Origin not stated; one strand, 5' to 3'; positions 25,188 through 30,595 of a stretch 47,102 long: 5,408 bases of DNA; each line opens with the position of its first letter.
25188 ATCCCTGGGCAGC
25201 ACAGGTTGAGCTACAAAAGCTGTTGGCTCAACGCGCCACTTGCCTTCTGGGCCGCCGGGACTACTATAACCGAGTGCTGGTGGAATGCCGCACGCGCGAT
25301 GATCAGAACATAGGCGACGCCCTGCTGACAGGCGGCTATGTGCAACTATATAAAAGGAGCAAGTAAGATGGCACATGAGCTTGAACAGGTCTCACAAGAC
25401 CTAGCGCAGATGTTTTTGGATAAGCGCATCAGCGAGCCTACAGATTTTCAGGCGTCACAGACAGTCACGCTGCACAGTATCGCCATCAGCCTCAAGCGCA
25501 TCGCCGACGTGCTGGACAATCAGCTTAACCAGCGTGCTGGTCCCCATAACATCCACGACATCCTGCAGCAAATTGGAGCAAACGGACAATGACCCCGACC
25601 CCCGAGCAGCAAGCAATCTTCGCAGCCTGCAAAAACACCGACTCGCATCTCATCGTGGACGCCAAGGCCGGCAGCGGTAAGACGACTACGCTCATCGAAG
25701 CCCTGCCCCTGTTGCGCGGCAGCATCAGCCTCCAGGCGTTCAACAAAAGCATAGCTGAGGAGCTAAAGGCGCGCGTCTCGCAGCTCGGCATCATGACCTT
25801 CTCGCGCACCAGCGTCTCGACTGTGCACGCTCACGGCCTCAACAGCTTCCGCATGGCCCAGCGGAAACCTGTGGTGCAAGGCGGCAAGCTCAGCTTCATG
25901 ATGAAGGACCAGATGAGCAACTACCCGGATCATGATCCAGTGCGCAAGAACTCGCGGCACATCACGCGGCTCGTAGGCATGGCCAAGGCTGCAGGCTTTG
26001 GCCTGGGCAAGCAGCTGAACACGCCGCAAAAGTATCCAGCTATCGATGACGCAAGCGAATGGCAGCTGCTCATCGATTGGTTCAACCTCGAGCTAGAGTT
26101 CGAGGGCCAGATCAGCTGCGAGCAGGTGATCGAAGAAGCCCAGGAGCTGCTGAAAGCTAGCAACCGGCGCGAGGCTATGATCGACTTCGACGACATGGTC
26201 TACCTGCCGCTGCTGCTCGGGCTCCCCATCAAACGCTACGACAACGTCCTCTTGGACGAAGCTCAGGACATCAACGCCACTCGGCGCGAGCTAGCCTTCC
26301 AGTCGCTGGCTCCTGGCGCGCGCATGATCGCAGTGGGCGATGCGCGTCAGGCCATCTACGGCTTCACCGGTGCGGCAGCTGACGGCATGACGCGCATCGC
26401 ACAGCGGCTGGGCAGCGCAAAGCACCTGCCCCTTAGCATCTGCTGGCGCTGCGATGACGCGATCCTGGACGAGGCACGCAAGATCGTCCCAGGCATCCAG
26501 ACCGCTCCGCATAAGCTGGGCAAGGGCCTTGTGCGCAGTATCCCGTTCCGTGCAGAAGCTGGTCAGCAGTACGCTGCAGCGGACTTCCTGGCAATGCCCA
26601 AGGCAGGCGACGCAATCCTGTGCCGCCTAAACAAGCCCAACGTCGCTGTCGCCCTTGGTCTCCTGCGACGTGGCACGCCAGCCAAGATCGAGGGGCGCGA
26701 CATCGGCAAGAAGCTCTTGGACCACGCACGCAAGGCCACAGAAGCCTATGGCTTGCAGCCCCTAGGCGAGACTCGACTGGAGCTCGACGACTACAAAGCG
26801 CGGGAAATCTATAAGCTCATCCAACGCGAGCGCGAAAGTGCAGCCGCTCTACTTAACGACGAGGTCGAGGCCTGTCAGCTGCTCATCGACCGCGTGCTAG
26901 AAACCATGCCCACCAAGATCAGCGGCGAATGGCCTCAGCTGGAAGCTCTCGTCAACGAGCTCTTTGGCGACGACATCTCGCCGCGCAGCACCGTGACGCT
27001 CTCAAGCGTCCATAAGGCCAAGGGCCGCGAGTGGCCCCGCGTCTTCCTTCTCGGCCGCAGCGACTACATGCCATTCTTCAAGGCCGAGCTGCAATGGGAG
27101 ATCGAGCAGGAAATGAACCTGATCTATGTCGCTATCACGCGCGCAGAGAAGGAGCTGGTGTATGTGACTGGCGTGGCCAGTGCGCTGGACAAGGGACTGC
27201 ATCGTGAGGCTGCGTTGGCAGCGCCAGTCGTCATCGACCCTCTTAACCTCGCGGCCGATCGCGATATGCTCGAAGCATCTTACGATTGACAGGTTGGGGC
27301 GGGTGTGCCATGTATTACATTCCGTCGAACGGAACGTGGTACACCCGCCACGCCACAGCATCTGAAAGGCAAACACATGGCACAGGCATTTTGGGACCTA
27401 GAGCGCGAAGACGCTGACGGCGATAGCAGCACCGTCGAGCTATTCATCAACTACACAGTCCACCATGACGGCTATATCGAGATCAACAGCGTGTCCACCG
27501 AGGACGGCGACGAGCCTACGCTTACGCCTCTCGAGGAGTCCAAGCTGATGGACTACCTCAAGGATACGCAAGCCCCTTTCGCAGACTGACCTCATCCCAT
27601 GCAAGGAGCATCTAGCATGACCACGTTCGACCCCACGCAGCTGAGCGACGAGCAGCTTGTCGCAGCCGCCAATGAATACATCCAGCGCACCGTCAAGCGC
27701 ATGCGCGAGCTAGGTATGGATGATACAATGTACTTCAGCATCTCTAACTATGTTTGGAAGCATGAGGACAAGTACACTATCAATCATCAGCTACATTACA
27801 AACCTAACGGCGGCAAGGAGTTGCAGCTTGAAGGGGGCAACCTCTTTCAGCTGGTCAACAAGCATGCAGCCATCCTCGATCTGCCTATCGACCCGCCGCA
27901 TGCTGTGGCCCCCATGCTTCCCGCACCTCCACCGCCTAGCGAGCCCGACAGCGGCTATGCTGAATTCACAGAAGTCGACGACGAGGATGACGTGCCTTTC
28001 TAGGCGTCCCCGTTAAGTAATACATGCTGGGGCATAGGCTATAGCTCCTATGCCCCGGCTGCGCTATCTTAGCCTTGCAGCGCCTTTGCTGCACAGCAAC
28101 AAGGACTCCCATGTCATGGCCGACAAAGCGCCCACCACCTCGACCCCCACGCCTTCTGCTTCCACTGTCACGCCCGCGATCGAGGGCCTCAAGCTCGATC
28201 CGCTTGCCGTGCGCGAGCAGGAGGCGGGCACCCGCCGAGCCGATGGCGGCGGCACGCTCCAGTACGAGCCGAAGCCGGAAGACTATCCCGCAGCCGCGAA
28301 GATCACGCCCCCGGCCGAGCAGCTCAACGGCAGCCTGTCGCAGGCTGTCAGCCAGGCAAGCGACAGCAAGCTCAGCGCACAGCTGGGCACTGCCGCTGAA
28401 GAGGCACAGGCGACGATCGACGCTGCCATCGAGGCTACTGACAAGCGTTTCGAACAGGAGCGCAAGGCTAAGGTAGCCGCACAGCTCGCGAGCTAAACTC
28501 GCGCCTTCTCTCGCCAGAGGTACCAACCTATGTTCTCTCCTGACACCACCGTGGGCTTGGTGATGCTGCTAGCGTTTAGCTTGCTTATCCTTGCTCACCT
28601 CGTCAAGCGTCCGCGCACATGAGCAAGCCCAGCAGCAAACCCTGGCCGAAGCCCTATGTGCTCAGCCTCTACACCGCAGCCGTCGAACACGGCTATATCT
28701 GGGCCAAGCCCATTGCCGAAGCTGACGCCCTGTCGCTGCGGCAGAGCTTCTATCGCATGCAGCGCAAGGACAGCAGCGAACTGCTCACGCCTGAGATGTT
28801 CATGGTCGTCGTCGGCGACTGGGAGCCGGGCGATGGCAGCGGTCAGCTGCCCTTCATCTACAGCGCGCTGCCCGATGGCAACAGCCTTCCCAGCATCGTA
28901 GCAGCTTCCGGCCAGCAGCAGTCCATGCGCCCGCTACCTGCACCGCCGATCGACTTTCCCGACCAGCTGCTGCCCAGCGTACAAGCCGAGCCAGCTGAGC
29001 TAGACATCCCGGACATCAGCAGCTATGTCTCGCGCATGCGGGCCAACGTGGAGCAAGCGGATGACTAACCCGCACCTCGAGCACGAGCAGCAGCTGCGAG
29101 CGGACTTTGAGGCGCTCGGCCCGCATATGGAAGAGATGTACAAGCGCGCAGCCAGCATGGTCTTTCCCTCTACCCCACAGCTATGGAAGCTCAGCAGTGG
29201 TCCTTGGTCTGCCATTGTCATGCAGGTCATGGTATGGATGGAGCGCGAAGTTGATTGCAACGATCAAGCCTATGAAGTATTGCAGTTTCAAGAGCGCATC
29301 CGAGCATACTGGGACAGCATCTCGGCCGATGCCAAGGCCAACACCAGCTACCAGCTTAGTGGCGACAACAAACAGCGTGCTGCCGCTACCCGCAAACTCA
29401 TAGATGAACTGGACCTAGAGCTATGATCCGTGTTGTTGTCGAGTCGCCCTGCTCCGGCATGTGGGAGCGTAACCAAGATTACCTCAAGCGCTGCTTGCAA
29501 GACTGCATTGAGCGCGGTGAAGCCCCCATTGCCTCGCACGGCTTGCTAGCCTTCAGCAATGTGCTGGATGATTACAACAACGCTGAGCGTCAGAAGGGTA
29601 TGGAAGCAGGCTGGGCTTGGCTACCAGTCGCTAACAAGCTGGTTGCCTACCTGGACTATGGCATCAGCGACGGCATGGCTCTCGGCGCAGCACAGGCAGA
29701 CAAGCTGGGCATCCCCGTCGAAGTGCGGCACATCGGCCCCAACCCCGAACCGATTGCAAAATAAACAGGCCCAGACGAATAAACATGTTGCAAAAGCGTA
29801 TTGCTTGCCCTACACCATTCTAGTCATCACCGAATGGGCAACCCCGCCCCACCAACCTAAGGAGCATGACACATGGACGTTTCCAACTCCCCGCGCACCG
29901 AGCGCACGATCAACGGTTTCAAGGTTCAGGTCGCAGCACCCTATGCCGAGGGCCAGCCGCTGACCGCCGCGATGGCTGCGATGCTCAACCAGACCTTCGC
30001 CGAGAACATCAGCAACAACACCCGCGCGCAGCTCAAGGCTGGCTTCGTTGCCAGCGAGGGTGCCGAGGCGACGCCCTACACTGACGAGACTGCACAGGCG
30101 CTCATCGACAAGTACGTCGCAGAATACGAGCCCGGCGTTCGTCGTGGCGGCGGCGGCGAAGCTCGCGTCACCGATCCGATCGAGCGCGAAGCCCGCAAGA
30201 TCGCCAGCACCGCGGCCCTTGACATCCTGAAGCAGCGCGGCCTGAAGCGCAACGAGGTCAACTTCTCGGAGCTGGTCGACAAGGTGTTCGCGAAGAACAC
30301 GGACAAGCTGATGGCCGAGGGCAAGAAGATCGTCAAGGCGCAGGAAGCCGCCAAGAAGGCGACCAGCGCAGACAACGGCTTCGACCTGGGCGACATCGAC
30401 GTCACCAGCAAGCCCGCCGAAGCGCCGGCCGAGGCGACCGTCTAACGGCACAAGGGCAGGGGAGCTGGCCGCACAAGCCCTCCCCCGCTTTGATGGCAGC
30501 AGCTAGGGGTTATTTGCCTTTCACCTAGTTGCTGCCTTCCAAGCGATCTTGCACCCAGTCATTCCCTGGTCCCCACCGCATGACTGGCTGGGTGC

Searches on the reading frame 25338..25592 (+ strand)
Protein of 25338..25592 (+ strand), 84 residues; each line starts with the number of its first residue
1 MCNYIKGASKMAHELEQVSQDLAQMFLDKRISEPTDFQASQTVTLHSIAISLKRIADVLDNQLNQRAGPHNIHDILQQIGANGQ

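Call 66: search_protein_families(library=pfam, max_evalue=0.05, proteins=[window:25338-25592:+])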
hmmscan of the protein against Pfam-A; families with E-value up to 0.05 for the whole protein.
window:25338-25592:+ (84 aa): 1 family
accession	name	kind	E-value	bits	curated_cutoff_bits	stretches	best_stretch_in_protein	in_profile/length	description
PF22905.2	Hydro_N_hd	-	0.024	15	27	0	39-79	89-127/195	Hydrolase N-terminal helical domain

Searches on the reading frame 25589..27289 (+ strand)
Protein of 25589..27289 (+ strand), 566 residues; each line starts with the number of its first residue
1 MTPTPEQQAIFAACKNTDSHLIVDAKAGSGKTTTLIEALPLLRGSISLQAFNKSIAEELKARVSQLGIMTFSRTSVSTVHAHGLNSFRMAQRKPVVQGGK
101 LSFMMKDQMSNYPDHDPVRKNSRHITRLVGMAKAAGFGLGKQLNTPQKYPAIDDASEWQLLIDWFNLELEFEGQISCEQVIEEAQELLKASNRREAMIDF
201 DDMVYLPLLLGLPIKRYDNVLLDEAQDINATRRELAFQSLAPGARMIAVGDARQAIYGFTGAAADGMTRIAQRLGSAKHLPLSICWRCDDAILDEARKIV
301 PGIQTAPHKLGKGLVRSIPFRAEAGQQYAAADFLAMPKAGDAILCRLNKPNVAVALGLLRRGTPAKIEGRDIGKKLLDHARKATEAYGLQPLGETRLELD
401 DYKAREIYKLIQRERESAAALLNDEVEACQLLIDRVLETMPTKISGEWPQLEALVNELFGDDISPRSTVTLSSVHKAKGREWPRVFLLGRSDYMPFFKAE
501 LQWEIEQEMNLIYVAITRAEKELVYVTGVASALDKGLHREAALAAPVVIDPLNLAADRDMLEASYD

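Call 11: search_protein_families(library=phrogs, proteins=[window:25589-27289:+])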
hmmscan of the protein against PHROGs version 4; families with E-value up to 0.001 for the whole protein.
window:25589-27289:+ (566 aa): 4 families
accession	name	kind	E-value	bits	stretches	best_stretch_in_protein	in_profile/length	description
phrog_1967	-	DNA, RNA and nucleotide metabolism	5.2e-88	297.5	1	1-530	151-671/776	DNA helicase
phrog_325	-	DNA, RNA and nucleotide metabolism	9.9e-10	38.3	1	472-527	821-868/986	Dda-like helicase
phrog_170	-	other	0.00032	21.2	0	4-37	77-109/323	PhoH-like phosphate starvation-inducible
phrog_4412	-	DNA, RNA and nucleotide metabolism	0.00039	19.9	0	473-542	669-727/743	exonuclease V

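Call 12: search_protein_families(library=pfam, proteins=[window:25589-27289:+])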
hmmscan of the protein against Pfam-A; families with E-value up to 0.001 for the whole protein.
window:25589-27289:+ (566 aa): 6 families
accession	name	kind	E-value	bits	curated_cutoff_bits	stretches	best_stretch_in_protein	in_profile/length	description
PF00580.27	UvrD-helicase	-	3.6e-20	73.2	23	1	12-271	7-267/271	UvrD/REP helicase N-terminal domain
PF13361.12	UvrD_C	-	3.1e-13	50.3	25.6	1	464-524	284-344/350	UvrD-like helicase C-terminal domain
PF13538.12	UvrD_C_2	-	2.1e-09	37.5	27.4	1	469-524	2-50/52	UvrD-like helicase C-terminal domain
PF13245.12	AAA_19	-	3.6e-09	37.3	25.1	1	9-259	4-133/134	AAA domain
PF13604.12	AAA_30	-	4.5e-06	27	27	0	5-63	4-66/191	AAA domain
PF01443.25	Viral_helicase1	-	3.5e-05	24.2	21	0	454-527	162-228/228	Viral superfamily 1 RNA helicase core domain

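Call 19: find_related_loci(query=window:25589-27289:+, collection=viral_contigs, flank=10000)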
Query window:25589-27289:+ (566 aa) in viral_contigs; peptide patterns used: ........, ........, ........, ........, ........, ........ (x = any residue, [..] = any of these).
9 stretches matched a pattern; 8 encode a relative of the query (tblastn E <= 1e-3); 8 distinct loci.
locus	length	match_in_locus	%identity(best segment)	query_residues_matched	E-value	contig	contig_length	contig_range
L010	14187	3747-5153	34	7-526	1e-72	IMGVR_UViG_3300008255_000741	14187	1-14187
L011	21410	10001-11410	32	1-526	1e-63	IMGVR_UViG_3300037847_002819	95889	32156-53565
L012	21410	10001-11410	32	1-526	3e-63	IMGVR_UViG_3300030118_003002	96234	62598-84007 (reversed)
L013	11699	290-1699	32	1-526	2e-61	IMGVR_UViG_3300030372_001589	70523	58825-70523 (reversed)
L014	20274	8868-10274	30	1-525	1e-59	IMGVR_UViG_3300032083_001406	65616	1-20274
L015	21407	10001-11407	29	1-525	2e-58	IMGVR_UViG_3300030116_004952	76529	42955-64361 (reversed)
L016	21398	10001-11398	29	4-525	4e-57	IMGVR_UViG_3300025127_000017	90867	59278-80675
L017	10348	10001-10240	35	1-84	3e-4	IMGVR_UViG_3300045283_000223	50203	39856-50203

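Call 67: find_homologous_proteins(query=window:25589-27289:+, max_evalue=1e-60)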
Query window:25589-27289:+ (566 aa): 891 proteins with E <= 1e-60 among 8000 candidates; the best 120 are listed.
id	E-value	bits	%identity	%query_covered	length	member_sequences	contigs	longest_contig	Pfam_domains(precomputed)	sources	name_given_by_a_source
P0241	0.0e+0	1263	100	100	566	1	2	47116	PF13538.13,PF13604.13,PF13361.13,PF13245.13,PF00580.28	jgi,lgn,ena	jgi:DNA helicase-2/ATP-dependent DNA helicase PcrA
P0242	8.2e-204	696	60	96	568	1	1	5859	PF13538.13,PF13361.13,PF13245.13,PF00580.28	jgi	jgi:superfamily I DNA/RNA helicase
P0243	2.1e-200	685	59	97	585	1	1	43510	PF13538.13,PF13361.13,PF13245.13,PF00580.28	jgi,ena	-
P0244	5.9e-195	667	59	96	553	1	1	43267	PF13538.13,PF13604.13,PF13361.13,PF13245.13,PF00580.28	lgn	-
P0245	1.7e-190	652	57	97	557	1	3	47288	PF13538.13,PF13361.13,PF13245.13,PF00580.28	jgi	jgi:superfamily I DNA/RNA helicase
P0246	3.7e-190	651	57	96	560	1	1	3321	PF13538.13,PF13361.13,PF13245.13,PF00580.28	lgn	-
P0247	7.2e-179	614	54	95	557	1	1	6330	PF13538.13,PF13361.13,PF13245.13,PF00580.28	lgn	-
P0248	1.6e-175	603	55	96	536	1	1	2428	PF13538.13,PF13604.13,PF13361.13,PF13245.13,PF00580.28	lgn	-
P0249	1.7e-175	603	55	96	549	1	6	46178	PF13538.13,PF01443.25,PF13604.13,PF13361.13,PF13245.13,PF00580.28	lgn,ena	-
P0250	9.9e-175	600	55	96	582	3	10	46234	PF13538.13,PF01443.25,PF13604.13,PF13361.13,PF13245.13,PF00805.29,PF00580.28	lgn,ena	-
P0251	2.5e-174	599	55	96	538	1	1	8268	PF13538.13,PF13604.13,PF13361.13,PF13245.13,PF00580.28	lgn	-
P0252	2.5e-174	599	54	95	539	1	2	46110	PF13538.13,PF13604.13,PF13361.13,PF13245.13,PF00580.28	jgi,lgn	-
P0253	3.9e-172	592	55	95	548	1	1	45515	PF13538.13,PF13361.13,PF13245.13,PF00580.28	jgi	-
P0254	8.6e-172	591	53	95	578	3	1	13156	PF13538.13,PF01443.25,PF13604.13,PF13361.13,PF13245.13,PF00580.28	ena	-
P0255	3.2e-169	582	53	97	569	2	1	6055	PF13538.13,PF13604.13,PF13361.13,PF13245.13,PF00580.28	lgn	-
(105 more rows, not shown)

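Call 69: find_related_loci(query=A5, collection=viral_contigs, flank=10000)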
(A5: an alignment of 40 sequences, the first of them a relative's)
Query A5 (566 aa) in viral_contigs; peptide patterns used: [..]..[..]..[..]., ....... (x = any residue, [..] = any of these).
599 stretches matched a pattern (row limit reached: there are more); 572 encode a relative of the query (tblastn E <= 1e-3); the best 80 are kept; 80 distinct loci.
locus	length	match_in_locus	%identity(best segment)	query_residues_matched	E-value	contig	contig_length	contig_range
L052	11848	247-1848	39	3-535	2e-102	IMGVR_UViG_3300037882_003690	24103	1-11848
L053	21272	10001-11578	37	1-527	1e-94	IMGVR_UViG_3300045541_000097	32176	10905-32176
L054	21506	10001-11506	37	1-529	1e-93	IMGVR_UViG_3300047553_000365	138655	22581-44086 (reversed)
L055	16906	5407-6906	38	3-530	5e-91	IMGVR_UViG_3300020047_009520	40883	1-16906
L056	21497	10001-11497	37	1-531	4e-90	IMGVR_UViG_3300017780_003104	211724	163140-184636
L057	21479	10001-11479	38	1-524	1e-89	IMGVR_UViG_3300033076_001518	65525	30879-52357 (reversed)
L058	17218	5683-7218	36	3-529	4e-89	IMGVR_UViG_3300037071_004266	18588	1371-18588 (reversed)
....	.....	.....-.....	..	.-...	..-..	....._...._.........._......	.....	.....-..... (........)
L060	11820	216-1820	35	3-534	1e-87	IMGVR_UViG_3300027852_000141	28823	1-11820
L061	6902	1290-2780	38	3-527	5e-88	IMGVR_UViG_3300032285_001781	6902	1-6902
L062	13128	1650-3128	37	1-526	1e-87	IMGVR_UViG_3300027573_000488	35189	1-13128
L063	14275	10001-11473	38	1-524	3e-87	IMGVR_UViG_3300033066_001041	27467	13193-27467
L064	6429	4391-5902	36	1-526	6e-87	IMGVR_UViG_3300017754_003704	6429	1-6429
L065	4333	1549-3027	36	6-529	1e-86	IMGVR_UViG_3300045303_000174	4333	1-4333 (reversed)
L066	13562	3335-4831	36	1-526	3e-86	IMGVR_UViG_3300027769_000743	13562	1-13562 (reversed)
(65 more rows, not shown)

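Call 70: find_encoding_contigs(protein=P0245, flank=10000, max_places=1)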
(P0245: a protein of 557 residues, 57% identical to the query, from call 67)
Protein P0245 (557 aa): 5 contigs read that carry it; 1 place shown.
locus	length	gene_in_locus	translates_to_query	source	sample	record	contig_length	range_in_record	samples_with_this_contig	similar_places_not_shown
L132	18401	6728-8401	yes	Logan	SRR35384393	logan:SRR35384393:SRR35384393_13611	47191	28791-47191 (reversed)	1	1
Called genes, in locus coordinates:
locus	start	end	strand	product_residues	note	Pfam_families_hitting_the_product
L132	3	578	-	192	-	?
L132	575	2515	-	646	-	-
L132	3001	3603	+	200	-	-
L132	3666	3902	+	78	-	-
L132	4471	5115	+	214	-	-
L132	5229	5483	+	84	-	-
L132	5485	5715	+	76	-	-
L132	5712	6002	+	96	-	-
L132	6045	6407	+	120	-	-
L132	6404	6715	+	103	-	-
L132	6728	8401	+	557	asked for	PF00580:UvrD-helicase, PF13245:AAA_19, PF13361:UvrD_C, PF13538:UvrD_C_2 (weak)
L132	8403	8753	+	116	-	-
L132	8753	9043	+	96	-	-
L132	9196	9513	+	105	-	-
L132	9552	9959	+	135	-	-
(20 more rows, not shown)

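Call 71: find_encoding_contigs(protein=P0243, flank=10000, max_places=1)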
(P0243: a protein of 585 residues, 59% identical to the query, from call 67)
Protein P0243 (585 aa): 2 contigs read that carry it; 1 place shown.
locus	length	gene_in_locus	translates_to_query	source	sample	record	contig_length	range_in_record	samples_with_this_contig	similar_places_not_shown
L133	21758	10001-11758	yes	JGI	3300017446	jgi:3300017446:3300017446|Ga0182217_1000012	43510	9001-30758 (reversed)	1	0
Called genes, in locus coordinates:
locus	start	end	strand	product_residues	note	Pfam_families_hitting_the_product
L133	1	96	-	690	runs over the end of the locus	PF23899:SU10_portal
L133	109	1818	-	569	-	-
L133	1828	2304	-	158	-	-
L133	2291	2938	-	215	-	-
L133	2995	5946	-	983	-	PF03160:Calx-beta (faint)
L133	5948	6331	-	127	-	-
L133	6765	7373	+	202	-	-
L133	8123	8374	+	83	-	-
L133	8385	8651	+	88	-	-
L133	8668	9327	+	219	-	-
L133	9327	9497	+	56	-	-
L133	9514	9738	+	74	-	-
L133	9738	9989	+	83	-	-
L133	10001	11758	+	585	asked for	PF00580:UvrD-helicase, PF13245:AAA_19, PF13361:UvrD_C, PF13538:UvrD_C_2 (faint)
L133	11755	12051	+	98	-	-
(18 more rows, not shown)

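Call 72: find_encoding_contigs(protein=P0253, flank=10000, max_places=1)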
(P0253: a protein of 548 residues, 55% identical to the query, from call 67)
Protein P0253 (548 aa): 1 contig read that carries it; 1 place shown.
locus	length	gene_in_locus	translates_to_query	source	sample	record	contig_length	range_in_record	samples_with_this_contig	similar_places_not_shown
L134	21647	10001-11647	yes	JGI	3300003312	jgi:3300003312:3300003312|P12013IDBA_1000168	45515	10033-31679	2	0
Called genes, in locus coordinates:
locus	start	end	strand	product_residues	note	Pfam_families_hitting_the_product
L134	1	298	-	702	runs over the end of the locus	PF23899:SU10_portal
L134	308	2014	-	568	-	-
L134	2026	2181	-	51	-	-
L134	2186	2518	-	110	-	-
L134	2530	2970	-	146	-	-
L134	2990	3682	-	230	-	-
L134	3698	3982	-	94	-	PF23148:Gp77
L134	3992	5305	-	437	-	-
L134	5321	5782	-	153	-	-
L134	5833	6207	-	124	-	-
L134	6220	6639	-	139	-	-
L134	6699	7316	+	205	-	-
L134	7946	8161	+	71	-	-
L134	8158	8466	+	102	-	-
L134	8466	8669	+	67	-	-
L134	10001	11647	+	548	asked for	PF00580:UvrD-helicase, PF13245:AAA_19, PF13361:UvrD_C, PF13538:UvrD_C_2 (weak)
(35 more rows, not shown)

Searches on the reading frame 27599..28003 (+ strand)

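Call 64: search_protein_families(library=pfam, max_evalue=0.05, proteins=[window:27599-28003:+])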
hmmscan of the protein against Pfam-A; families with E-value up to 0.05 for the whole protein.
window:27599-28003:+ (134 aa): 0 families

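Call 82: search_protein_families(library=phrogs, max_evalue=1, proteins=[window:27599-28003:+])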
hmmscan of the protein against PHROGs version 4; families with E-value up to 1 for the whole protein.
window:27599-28003:+ (134 aa): 1 family
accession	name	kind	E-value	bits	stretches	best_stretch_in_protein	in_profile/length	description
phrog_15348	-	unknown function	0.27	12.5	1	9-48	5-43/102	-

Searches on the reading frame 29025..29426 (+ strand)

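Call 64: search_protein_families(library=pfam, max_evalue=0.05, proteins=[window:29025-29426:+])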
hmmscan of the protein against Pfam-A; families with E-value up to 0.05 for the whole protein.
window:29025-29426:+ (133 aa): 0 families

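Call 82: search_protein_families(library=phrogs, max_evalue=1, proteins=[window:29025-29426:+])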
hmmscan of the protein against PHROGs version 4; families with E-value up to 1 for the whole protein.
window:29025-29426:+ (133 aa): 1 family
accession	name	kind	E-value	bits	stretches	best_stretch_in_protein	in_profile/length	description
phrog_15021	-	unknown function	0.35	12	1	66-96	13-43/80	-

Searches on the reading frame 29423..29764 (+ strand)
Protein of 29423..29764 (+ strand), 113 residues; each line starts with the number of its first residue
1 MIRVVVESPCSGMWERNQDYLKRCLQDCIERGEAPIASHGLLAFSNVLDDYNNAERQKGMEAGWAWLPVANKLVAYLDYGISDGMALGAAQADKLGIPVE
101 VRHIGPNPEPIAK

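Call 64: search_protein_families(library=pfam, max_evalue=0.05, proteins=[window:29423-29764:+])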
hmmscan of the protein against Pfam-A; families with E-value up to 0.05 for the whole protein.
window:29423-29764:+ (113 aa): 1 family
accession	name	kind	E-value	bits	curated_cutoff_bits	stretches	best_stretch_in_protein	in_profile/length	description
PF24963.1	DUF7768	-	3.9e-24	85.3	26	1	4-101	3-97/98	Domain of unknown function (DUF7768)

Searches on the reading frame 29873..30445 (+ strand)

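Call 64: search_protein_families(library=pfam, max_evalue=0.05, proteins=[window:29873-30445:+])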
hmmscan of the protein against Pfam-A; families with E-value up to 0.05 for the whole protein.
window:29873-30445:+ (190 aa): 0 families

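Call 82: search_protein_families(library=phrogs, max_evalue=1, proteins=[window:29873-30445:+])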
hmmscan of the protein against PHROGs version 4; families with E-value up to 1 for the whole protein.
window:29873-30445:+ (190 aa): 2 families
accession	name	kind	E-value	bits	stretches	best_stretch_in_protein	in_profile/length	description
phrog_1882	-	unknown function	0.059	14.2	1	48-83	32-67/259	-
phrog_35505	-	unknown function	0.2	12.9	1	83-147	56-120/124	-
